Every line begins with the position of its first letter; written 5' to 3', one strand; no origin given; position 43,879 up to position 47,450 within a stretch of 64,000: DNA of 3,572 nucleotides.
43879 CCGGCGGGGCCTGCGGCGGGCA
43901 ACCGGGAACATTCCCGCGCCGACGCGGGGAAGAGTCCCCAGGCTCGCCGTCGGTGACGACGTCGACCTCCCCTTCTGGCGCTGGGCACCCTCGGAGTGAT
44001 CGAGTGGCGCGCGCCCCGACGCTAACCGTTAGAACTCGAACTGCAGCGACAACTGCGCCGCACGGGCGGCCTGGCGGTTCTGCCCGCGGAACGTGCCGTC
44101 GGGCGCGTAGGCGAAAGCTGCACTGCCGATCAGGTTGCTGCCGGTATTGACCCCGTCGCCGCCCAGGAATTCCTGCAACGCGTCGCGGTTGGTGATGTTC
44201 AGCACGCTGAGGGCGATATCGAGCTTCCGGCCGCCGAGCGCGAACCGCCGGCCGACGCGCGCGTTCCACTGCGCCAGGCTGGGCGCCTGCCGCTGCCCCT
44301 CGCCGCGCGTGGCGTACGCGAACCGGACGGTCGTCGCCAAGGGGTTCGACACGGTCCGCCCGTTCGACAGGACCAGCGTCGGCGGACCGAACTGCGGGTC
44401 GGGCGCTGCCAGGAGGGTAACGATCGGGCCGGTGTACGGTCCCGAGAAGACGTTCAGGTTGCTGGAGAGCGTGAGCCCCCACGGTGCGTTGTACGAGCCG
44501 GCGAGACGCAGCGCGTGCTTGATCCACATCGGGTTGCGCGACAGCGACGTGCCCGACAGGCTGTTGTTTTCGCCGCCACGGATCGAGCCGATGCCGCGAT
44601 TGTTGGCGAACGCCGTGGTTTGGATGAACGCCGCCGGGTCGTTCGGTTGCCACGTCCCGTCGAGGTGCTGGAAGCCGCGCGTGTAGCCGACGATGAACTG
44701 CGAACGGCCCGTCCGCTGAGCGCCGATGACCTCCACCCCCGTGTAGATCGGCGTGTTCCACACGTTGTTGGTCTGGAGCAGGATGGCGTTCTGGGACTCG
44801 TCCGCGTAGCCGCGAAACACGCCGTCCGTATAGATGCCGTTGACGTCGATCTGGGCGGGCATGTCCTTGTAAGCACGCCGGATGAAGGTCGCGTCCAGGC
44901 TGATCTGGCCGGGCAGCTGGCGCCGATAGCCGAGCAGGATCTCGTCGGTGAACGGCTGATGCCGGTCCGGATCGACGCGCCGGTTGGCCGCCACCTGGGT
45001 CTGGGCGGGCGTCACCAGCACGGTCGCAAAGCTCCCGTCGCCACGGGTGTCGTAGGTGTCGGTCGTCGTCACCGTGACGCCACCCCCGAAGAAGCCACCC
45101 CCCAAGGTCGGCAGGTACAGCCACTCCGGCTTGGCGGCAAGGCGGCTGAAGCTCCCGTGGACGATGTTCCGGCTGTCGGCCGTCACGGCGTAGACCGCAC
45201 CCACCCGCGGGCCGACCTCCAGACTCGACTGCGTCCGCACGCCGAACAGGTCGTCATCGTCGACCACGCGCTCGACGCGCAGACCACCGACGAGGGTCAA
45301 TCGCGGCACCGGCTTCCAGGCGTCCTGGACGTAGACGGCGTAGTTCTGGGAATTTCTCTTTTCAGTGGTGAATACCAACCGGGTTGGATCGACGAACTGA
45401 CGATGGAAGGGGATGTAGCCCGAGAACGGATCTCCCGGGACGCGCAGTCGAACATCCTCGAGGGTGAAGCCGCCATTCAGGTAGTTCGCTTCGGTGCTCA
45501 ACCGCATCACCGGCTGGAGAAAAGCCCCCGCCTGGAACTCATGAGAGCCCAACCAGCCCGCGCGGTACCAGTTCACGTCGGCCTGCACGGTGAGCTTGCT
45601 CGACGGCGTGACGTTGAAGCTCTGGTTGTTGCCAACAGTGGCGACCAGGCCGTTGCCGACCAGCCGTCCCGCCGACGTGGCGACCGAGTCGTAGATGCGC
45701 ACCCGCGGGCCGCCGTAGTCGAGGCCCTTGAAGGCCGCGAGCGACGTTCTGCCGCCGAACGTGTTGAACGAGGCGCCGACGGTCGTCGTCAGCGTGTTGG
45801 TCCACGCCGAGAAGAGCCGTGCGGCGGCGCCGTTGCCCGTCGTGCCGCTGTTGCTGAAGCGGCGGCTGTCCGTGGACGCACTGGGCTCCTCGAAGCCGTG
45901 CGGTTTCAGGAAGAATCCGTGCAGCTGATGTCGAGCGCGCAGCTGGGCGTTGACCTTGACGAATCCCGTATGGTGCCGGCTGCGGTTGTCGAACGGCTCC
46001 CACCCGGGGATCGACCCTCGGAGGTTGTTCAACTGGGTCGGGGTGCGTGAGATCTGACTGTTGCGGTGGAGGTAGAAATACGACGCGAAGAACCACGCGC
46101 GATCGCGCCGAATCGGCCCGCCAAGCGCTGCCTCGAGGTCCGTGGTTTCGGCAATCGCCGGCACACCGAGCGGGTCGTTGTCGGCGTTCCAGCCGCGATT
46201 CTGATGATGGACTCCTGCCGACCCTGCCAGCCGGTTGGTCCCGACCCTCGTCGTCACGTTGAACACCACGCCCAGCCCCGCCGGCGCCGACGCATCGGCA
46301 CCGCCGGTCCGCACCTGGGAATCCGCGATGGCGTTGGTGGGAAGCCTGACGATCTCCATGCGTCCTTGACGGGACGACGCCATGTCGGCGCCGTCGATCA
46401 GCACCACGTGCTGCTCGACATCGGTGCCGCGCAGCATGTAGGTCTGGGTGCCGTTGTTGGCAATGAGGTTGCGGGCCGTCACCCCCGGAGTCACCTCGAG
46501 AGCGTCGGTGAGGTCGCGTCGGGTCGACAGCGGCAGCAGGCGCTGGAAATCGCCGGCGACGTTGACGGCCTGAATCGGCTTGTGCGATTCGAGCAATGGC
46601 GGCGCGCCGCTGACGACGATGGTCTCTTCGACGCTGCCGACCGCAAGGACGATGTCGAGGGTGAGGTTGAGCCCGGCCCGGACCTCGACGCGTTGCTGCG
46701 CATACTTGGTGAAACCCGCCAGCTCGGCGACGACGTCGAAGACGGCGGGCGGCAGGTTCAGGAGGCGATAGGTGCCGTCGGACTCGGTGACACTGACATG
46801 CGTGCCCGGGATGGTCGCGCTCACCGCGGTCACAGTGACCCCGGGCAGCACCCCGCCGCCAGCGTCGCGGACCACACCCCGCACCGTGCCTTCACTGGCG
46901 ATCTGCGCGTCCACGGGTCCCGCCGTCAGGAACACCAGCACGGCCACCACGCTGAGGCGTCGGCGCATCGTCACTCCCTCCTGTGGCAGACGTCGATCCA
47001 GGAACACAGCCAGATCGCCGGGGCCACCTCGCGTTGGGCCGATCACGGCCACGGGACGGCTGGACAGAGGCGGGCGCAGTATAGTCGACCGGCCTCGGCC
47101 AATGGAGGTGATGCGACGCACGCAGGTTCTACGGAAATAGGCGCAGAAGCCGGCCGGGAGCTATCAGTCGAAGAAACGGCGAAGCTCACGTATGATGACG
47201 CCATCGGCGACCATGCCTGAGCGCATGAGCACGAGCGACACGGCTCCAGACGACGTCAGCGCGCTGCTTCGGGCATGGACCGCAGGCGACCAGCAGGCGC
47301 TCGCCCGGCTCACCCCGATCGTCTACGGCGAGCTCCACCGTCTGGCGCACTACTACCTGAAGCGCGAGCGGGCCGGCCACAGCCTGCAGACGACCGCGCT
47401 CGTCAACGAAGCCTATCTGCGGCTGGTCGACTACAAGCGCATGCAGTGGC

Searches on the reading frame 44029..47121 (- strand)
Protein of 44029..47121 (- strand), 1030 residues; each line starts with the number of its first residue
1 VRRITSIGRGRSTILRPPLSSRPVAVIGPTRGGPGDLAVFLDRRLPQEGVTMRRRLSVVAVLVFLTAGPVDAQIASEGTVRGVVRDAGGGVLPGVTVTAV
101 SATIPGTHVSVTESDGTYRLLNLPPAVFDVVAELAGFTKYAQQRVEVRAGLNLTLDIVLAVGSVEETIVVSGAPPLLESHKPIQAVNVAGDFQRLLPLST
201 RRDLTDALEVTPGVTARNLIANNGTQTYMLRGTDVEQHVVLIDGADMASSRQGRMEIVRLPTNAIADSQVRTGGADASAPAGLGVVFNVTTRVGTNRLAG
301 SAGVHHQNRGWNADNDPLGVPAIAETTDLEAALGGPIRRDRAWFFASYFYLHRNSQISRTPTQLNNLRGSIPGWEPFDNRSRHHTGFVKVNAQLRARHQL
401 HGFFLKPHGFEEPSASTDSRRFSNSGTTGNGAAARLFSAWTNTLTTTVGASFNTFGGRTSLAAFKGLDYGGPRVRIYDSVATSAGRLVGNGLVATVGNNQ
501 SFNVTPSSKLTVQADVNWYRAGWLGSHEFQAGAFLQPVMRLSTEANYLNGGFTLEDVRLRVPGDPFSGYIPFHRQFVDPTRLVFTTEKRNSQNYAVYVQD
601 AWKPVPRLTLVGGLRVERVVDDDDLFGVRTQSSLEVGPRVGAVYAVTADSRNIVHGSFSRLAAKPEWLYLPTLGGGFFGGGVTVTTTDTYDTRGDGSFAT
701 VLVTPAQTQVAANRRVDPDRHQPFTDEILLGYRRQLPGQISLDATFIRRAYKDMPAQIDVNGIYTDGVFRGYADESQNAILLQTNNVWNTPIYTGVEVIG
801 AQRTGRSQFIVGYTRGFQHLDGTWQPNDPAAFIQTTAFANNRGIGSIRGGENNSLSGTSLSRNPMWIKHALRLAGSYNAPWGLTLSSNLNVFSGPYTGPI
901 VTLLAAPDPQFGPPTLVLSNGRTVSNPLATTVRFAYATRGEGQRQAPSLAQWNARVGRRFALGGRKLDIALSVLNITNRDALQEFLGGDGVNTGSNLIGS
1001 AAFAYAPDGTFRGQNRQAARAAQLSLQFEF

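Call 5: search_protein_families(library=pfam, proteins=[window:44029-47121:-], max_evalue=0.01)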
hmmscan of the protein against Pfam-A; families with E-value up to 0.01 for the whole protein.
window:44029-47121:- (1030 aa): 5 families
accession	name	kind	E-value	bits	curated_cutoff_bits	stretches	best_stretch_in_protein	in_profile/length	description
PF25183.1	OMP_b-brl_4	-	6.4e-22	78.2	30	3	380-617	151-391/838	Outer membrane beta barrel domain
PF13620.12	CarboxypepD_reg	-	1.6e-13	51.2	32.3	1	79-159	1-81/82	Carboxypeptidase regulatory-like domain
PF07715.20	Plug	-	2.8e-08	34.7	23.9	1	201-278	22-98/107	TonB-dependent Receptor Plug Domain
PF00593.30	TonB_dep_Rec_b-barrel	-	1.3e-07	32.3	27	1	420-976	42-436/436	TonB dependent receptor-like, beta-barrel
PF13715.12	CarbopepD_reg_2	-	3.1e-05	24.4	32.2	1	80-165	1-82/88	CarboxypepD_reg-like domain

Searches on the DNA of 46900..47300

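Call 69: search_rna_families(source=window, start=46900, end=47300, threshold=evalue, max_evalue=1)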
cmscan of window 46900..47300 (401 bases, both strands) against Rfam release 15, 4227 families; matches with E-value up to 1: 2.
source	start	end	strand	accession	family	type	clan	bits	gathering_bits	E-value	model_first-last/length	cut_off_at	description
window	46976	47148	-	RF02258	adapt33_4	Gene; lncRNA;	-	24.1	80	0.57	1-179/179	no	Adaptive response 33 conserved region 4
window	46951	47003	-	RF01145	sR14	Gene; snRNA; snoRNA; CD-box;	-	12.8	38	0.51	1-54/54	no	Small nucleolar RNA sR14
